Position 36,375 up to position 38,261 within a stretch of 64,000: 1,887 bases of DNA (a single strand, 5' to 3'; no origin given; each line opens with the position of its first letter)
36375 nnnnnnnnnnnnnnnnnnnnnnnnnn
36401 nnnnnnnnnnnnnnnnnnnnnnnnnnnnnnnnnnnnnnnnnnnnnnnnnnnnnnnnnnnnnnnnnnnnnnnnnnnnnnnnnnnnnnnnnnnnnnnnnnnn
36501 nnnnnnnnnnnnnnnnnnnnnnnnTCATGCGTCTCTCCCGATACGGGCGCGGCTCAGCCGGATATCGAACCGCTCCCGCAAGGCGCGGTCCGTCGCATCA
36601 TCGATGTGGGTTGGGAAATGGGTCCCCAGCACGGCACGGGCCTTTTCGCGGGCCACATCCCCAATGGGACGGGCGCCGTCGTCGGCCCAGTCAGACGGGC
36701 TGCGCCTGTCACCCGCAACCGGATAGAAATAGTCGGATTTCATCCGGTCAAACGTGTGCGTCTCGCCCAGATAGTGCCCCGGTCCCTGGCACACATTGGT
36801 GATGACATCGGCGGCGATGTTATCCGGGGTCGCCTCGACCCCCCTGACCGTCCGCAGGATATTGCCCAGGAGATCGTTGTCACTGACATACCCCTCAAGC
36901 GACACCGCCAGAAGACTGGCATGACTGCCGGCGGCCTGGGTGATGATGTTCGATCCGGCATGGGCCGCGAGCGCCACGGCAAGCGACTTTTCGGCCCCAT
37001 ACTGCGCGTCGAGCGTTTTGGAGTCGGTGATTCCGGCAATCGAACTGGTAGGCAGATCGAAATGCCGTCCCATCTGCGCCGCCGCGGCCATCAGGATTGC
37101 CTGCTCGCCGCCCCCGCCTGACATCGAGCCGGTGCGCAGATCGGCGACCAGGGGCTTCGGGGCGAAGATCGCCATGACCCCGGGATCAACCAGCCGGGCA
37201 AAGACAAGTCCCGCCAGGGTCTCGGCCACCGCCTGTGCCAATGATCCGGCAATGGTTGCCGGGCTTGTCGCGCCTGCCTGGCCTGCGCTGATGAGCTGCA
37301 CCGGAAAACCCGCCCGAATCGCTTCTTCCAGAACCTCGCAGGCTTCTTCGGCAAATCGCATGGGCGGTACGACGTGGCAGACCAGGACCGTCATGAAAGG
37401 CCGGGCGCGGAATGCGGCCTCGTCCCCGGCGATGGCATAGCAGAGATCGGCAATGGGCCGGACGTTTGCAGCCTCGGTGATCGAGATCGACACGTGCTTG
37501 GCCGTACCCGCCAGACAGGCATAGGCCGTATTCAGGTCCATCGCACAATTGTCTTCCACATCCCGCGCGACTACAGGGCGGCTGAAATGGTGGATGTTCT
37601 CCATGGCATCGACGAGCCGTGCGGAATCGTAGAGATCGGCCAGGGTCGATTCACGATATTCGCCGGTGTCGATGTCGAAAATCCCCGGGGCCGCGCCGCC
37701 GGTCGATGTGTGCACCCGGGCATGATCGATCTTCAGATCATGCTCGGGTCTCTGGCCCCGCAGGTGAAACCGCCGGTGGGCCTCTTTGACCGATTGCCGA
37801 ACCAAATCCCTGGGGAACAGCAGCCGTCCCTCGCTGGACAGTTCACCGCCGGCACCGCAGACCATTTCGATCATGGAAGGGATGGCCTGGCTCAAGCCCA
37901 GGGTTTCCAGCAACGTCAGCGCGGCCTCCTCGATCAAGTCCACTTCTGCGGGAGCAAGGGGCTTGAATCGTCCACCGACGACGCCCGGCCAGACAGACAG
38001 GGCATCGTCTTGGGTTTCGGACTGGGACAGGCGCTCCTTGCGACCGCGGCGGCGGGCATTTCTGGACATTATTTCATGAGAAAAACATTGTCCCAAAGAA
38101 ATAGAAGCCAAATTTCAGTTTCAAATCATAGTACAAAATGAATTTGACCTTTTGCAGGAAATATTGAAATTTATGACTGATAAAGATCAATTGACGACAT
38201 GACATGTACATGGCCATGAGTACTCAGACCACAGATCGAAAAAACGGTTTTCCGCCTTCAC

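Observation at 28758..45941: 16-kb translationally coupled supercluster pairing non-Pyl MttB methyltransferases with GcvT-fold dehydrogenases and aminotransferases, with no corrinoid protein in view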

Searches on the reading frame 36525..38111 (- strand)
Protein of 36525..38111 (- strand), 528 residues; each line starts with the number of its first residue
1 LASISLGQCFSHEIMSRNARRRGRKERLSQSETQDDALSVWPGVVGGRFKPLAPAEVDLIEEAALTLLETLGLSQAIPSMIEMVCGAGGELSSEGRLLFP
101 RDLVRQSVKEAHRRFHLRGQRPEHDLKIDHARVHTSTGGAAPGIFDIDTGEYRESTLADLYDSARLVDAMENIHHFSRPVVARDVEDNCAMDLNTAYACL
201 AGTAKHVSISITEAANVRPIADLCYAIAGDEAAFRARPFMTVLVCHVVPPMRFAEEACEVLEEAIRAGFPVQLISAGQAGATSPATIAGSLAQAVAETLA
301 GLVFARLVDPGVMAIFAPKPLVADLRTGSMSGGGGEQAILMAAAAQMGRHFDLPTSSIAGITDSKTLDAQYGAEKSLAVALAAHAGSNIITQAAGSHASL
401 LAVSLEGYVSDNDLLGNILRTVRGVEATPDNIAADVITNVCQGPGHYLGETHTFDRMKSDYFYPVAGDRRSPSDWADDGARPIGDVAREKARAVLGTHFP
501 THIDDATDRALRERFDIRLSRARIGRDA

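Call 3: search_protein_families(library=pfam, proteins=[window:36525-38111:-])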
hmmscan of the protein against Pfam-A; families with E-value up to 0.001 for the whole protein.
window:36525-38111:- (528 aa): 1 family
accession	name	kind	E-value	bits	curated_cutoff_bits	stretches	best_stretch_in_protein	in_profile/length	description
PF06253.16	MTTB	-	1e-134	449.8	25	1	20-513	1-490/500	Trimethylamine methyltransferase (MTTB)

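Call 4: search_protein_families(library=ncbifam, proteins=[window:36525-38111:-])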
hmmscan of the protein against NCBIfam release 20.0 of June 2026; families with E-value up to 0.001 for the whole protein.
window:36525-38111:- (528 aa): 1 family
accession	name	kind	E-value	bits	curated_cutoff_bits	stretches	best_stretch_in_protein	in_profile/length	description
TIGR02369.2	trimeth_pyl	equivalog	3.8e-97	325.7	525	1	52-513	6-463/469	[trimethylamine--corrinoid protein] Co-methyltransferase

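Call 8: find_homologous_proteins(query=window:36525-38111:-)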
Query window:36525-38111:- (528 aa): 2807 proteins with E <= 0.001 among 8000 candidates; the best 120 are listed.
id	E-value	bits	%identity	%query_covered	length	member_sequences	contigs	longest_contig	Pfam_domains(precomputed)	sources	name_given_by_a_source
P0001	0.0e+0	1120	99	97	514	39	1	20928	PF06253.17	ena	-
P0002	2.8e-272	922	81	97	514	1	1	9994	PF06253.17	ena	-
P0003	1.3e-270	917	81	97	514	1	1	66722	PF06253.17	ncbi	-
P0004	2.3e-268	909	80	97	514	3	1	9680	PF06253.17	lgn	-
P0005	2.9e-268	909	81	95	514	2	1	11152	PF06253.17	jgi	jgi:trimethylamine--corrinoid protein Co-methyltransferase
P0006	1.0e-267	907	80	97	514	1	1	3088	PF06253.17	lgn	-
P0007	1.1e-267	907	80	97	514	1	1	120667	PF06253.17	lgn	-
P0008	1.8e-267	906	81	95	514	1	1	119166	PF06253.17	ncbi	-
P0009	3.5e-267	905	80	97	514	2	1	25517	PF06253.17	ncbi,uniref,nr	ncbi:trimethylamine methyltransferase family protein [Ruegeria sp.]|uniref:trimethylamine methyltran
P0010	2.7e-265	899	80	97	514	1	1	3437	PF06253.17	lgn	-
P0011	2.2e-264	896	79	97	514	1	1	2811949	PF06253.17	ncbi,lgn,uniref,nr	ncbi:Trimethylamine methyltransferase (MTTB) [Falsiruegeria litorea R37]|uniref:Methyltransferase n=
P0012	4.1e-264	895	80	97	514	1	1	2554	PF06253.17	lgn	-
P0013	5.2e-264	895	79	97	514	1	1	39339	PF06253.17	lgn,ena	-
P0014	7.1e-264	894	79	97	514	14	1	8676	PF06253.17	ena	-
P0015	1.2e-263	894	78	98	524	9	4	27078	PF06253.17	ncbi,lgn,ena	-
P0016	8.1e-263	891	78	98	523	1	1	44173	PF06253.17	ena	-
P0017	9.8e-263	891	78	97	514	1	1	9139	PF06253.17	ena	-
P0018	1.0e-262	890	80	95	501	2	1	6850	PF06253.17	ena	-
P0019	3.3e-261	886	78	97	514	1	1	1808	PF06253.17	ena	-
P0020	4.0e-261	885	78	97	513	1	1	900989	PF06253.17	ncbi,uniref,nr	ncbi:methyltransferase [Ruegeria sediminis]|uniref:Methyltransferase n=1 Tax=Ruegeria sediminis TaxI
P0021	4.6e-261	885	78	97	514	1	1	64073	PF06253.17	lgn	-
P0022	4.9e-261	885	78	97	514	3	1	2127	PF06253.17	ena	-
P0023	8.4e-259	878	77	97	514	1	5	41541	PF06253.17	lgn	-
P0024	2.0e-258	876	79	97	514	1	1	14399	PF06253.17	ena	-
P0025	2.2e-258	876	77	97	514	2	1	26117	PF06253.17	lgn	-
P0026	3.3e-258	876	77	97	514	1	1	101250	PF06253.17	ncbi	-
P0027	5.5e-258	875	77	97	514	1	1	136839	PF06253.17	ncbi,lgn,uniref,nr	ncbi:trimethylamine methyltransferase family protein [Shimia abyssi]|uniref:Methyltransferase n=1 Ta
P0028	1.7e-257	873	77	97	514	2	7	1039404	PF06253.17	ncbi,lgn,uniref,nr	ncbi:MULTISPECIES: trimethylamine methyltransferase family protein [unclassified Ruegeria]|uniref:tr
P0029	2.0e-257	873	78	94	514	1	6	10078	PF06253.17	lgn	-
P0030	2.4e-257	873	76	97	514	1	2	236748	PF06253.17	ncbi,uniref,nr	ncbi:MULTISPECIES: trimethylamine methyltransferase family protein [unclassified Ruegeria]|uniref:tr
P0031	3.1e-257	872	77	97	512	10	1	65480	PF06253.17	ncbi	-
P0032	3.5e-257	872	76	97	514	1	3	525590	PF06253.17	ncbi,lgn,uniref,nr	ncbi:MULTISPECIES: trimethylamine methyltransferase family protein [unclassified Ruegeria]|uniref:tr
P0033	3.9e-257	872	77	97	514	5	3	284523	PF06253.17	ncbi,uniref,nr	ncbi:methyltransferase [Phaeobacter gallaeciensis]|uniref:Methyltransferase n=2 Tax=Roseobacteraceae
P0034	1.0e-256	871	79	93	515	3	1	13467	PF06253.17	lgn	-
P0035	1.8e-256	870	76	97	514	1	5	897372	PF06253.17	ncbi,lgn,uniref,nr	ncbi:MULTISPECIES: trimethylamine methyltransferase family protein [unclassified Ruegeria]|uniref:tr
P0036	4.0e-256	869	77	97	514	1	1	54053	PF06253.17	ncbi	-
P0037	5.7e-256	868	77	97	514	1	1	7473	PF06253.17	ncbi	-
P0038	7.9e-256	868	76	97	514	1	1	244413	PF06253.17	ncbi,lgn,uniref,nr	ncbi:methyltransferase [Ruegeria sp. HKCCD4884]|uniref:trimethylamine methyltransferase family prote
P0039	1.4e-255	867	78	93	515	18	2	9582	PF06253.17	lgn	-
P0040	4.1e-255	865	77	97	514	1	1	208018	PF06253.17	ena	-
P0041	5.5e-255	865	75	98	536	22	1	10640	PF06253.17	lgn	-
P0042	1.6e-254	863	76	97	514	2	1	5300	PF06253.17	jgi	jgi:trimethylamine---corrinoid protein Co-methyltransferase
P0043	4.8e-254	862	77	97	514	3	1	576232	PF06253.17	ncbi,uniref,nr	ncbi:trimethylamine methyltransferase family protein [Ruegeria arenilitoris]|uniref:trimethylamine m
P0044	1.1e-253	861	75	97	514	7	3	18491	PF06253.17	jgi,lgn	-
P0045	3.1e-253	859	75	97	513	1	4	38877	PF06253.17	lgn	-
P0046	3.6e-253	859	76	97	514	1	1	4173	PF06253.17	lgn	-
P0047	7.6e-253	858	75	97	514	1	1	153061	PF06253.17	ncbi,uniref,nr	ncbi:trimethylamine methyltransferase family protein [uncultured Ruegeria sp.]|uniref:trimethylamine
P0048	7.8e-253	858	75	97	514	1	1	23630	PF06253.17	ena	-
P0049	7.9e-252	855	75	97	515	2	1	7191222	PF06253.17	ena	-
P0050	9.4e-252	854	75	97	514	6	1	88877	PF06253.17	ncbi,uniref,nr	ncbi:trimethylamine methyltransferase family protein [Ruegeria arenilitoris]|uniref:trimethylamine m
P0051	1.2e-251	854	76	95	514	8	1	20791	PF06253.17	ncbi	-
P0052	1.2e-251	854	75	97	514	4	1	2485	PF06253.17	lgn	-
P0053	1.2e-251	854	76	97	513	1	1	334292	PF06253.17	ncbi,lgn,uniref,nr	ncbi:methyltransferase [Ruegeria sp. ANG-R]|uniref:trimethylamine methyltransferase family protein n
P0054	2.8e-251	853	75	95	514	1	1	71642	PF06253.17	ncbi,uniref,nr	ncbi:trimethylamine methyltransferase family protein [Ruegeria lacuscaerulensis]|uniref:trimethylami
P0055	3.1e-251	853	75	97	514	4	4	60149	PF06253.17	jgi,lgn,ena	jgi:trimethylamine--corrinoid protein Co-methyltransferase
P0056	3.9e-251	852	74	97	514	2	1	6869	PF06253.17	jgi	jgi:trimethylamine--corrinoid protein Co-methyltransferase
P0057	4.2e-251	852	76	93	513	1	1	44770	PF06253.17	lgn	-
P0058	5.7e-251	852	75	97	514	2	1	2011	PF06253.17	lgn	-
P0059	6.3e-251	852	74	97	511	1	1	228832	PF06253.17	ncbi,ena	-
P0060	2.0e-250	850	75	97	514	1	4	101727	PF06253.17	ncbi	ncbi:MAG: trimethylamine methyltransferase family protein [Rhizobiaceae bacterium]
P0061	3.0e-250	849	76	97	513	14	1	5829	PF06253.17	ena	-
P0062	3.3e-250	849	76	97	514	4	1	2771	PF06253.17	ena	-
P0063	3.9e-250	849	76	97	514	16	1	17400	PF06253.17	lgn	-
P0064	4.2e-250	849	75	97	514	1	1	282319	PF06253.17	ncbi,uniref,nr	ncbi:trimethylamine methyltransferase family protein [Ruegeria sp. 6PALISEP08]|uniref:trimethylamine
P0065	7.6e-250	848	79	92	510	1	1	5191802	PF06253.17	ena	-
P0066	1.8e-249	847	74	97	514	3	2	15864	PF06253.17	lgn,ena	-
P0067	2.7e-249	846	75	97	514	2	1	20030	PF06253.17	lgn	-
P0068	5.0e-249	845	76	97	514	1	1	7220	PF06253.17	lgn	-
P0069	5.3e-249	845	74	97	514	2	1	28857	PF06253.17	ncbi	-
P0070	5.4e-249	845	74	97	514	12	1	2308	PF06253.17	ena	-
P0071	7.9e-249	845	76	94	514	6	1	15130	PF06253.17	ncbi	-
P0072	8.0e-249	845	75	97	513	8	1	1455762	PF06253.17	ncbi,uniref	ncbi:trimethylamine methyltransferase family protein [Pelagimonas sp. KU-00592-HH]|uniref:trimethyla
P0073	3.2e-248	843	77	92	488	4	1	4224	PF06253.17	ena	-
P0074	4.3e-248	842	76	93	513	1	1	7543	PF06253.17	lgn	-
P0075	6.0e-248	842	75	97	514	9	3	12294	PF06253.17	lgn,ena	-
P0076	6.1e-248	842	74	97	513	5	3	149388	PF06253.17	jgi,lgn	jgi:trimethylamine--corrinoid protein Co-methyltransferase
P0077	6.9e-248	842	76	92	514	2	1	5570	PF06253.17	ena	-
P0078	7.3e-248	842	74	97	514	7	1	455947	PF06253.17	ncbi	-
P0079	1.3e-247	841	73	97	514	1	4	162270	PF06253.17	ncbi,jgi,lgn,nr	ncbi:MAG: trimethylamine methyltransferase family protein [Pelagimonas sp.]|jgi:trimethylamine--corr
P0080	1.6e-247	840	75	97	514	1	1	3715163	PF06253.17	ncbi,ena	-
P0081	2.4e-247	840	75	97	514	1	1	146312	PF06253.17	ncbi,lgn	ncbi:MAG: trimethylamine methyltransferase family protein [Paracoccaceae bacterium]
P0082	5.7e-247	839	73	97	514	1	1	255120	PF06253.17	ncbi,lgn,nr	ncbi:MAG: methyltransferase [Rhodobacteraceae bacterium]|nr:methyltransferase [Paracoccaceae bacteri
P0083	5.7e-247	839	75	97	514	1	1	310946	PF06253.17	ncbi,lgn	ncbi:MAG: trimethylamine methyltransferase family protein [Ruegeria sp.]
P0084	9.1e-247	838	75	97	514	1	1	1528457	PF06253.17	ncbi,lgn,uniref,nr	ncbi:methyltransferase [Ruegeria sp. ANG-S4]|uniref:trimethylamine methyltransferase family protein 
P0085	4.5e-246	836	74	97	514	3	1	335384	PF06253.17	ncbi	-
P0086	2.4e-245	833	74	97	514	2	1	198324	PF06253.17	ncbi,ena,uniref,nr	ncbi:trimethylamine methyltransferase family protein [uncultured Tateyamaria sp.]|uniref:trimethylam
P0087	2.5e-245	833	74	97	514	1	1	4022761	PF06253.17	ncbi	ncbi:trimethylamine methyltransferase family protein [Roseobacteraceae bacterium S113]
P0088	4.2e-245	832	73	97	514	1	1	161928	PF06253.17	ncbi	-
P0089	8.1e-245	831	73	97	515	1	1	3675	PF06253.17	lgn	-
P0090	1.4e-244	831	73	97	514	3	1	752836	PF06253.17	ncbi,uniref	ncbi:MAG: trimethylamine methyltransferase family protein [Ruegeria sp.]|uniref:trimethylamine methy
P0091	2.5e-244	830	76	97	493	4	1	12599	PF06253.17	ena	-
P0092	2.5e-244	830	76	92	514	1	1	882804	PF06253.17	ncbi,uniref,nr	ncbi:trimethylamine methyltransferase family protein [Ruegeria halocynthiae]|uniref:trimethylamine m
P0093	4.9e-244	829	72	97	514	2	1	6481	PF06253.17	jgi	jgi:trimethylamine--corrinoid protein Co-methyltransferase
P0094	1.5e-243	827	71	94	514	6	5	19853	PF06253.17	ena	-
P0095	1.3e-242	824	71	97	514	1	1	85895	PF06253.17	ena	-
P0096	2.6e-241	820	71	95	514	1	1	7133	PF06253.17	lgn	-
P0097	5.7e-241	819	72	94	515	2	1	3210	PF06253.17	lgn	-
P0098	6.5e-241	819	72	94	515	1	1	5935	PF06253.17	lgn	-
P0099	2.9e-240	816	71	94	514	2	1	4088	PF06253.17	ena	-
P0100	1.5e-239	814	72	97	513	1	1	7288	PF06253.17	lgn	-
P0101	1.7e-238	811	74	92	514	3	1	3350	PF06253.17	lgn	-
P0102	2.9e-238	810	75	92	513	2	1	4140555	PF06253.17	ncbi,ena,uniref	ncbi:trimethylamine methyltransferase family protein [Aliiroseovarius sp.]|uniref:trimethylamine met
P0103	6.2e-238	809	70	97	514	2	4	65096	PF06253.17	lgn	-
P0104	2.0e-237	807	72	96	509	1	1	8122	PF06253.17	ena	-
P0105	2.4e-237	807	70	97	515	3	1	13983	PF06253.17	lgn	-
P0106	2.8e-237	807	72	93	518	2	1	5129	PF06253.17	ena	-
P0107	4.7e-237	806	71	94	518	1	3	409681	PF06253.17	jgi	-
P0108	7.9e-237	805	71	94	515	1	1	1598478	PF06253.17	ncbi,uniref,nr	ncbi:trimethylamine methyltransferase family protein [Tropicibacter sp. Alg240-R139]|uniref:trimethy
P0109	3.0e-236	803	73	92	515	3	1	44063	PF06253.17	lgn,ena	-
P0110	4.0e-236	803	70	96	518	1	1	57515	PF06253.17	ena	-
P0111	7.7e-236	802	70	96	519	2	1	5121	PF06253.17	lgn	-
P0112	7.9e-236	802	71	94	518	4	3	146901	PF06253.17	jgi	-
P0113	2.0e-235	800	70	96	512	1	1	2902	PF06253.17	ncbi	-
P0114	7.8e-235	799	70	96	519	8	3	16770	PF06253.17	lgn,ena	-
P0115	2.0e-234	797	70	96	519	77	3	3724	PF06253.17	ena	-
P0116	3.9e-234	796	70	96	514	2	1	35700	PF06253.17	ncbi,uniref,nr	ncbi:trimethylamine methyltransferase family protein [uncultured Ruegeria sp.]|uniref:trimethylamine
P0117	8.2e-234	795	72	92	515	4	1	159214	PF06253.17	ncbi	ncbi:trimethylamine methyltransferase family protein [Falsiruegeria mediterranea]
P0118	8.8e-234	795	70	97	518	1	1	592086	PF06253.17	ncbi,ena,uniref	ncbi:trimethylamine methyltransferase family protein [Ruegeria sp.]|uniref:trimethylamine methyltran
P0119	2.6e-233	794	72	95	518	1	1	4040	PF06253.17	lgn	-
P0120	1.3e-232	791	71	92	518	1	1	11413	PF06253.17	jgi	-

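Call 13: find_encoding_contigs(protein=P0001, flank=10000, max_places=4)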
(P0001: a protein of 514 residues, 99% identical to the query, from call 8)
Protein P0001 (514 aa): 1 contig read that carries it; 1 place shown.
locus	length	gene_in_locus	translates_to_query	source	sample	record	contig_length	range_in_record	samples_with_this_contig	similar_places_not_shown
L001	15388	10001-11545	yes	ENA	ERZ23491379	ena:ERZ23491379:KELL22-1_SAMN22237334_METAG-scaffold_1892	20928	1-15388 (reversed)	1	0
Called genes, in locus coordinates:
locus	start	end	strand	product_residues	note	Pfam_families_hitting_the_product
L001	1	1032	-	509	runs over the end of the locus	PF00070:Pyr_redox (faint), PF00890:FAD_binding_2, PF01266:DAO, PF01494:FAD_binding_3 (faint), PF03486:HI0933_like (faint), PF07992:Pyr_redox_2 (faint), PF12831:FAD_oxidored (weak), PF13738:Pyr_redox_3 (faint)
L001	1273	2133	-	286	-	PF03446:NAD_binding_2, PF14833:NAD_binding_11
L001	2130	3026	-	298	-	PF00126:HTH_1, PF03466:LysR_substrate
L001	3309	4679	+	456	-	PF00202:Aminotran_3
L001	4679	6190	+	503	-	PF06253:MTTB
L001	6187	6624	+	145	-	PF10604:Polyketide_cyc2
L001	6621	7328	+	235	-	PF17645:Amdase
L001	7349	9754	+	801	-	PF01266:DAO, PF13738:Pyr_redox_3 (faint), PF16350:FAO_M, PF01571:GCV_T, PF08669:GCV_T_C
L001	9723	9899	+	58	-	-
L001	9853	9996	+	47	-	-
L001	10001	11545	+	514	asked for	PF06253:MTTB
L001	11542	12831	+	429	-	PF00202:Aminotran_3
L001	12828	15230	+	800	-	PF00890:FAD_binding_2 (weak), PF01266:DAO, PF07992:Pyr_redox_2 (faint), PF13450:NAD_binding_8 (faint), PF16350:FAO_M, PF01571:GCV_T, PF04268:SoxG (weak), PF08669:GCV_T_C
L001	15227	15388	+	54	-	?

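Call 14: find_encoding_contigs(protein=P0011, flank=10000, max_places=3)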
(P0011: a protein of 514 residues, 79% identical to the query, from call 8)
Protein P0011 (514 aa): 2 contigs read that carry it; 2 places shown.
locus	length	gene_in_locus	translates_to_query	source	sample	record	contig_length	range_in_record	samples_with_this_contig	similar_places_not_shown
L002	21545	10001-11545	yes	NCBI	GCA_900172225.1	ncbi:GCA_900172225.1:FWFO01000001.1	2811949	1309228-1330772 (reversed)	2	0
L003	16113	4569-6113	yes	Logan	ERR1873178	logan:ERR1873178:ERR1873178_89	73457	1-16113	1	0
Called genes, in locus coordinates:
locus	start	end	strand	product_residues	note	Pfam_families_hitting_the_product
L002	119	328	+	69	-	PF06568:YjiS-like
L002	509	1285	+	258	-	PF01027:Bax1-I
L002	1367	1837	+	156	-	PF00583:Acetyltransf_1, PF13673:Acetyltransf_10, PF13508:Acetyltransf_7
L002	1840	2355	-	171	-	-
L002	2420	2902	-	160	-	PF00583:Acetyltransf_1, PF13673:Acetyltransf_10, PF13508:Acetyltransf_7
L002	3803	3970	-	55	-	PF00471:Ribosomal_L33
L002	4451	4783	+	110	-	PF08734:GYD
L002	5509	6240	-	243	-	PF01510:Amidase_2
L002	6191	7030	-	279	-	-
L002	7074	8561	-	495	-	PF01425:Amidase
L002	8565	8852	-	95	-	PF02686:GatC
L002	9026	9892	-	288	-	PF00126:HTH_1, PF03466:LysR_substrate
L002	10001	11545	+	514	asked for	PF06253:MTTB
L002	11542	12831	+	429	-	PF00202:Aminotran_3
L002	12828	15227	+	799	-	PF00890:FAD_binding_2 (weak), PF01266:DAO, PF07992:Pyr_redox_2 (faint), PF13738:Pyr_redox_3 (faint), PF16350:FAO_M, PF01571:GCV_T, PF08669:GCV_T_C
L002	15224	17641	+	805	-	PF01266:DAO, PF13738:Pyr_redox_3 (faint), PF16350:FAO_M, PF01571:GCV_T, PF08669:GCV_T_C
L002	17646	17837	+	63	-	-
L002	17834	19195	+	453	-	PF01425:Amidase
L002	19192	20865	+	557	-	PF02776:TPP_enzyme_N, PF00205:TPP_enzyme_M, PF02775:TPP_enzyme_C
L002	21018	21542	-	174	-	-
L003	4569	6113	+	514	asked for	PF06253:MTTB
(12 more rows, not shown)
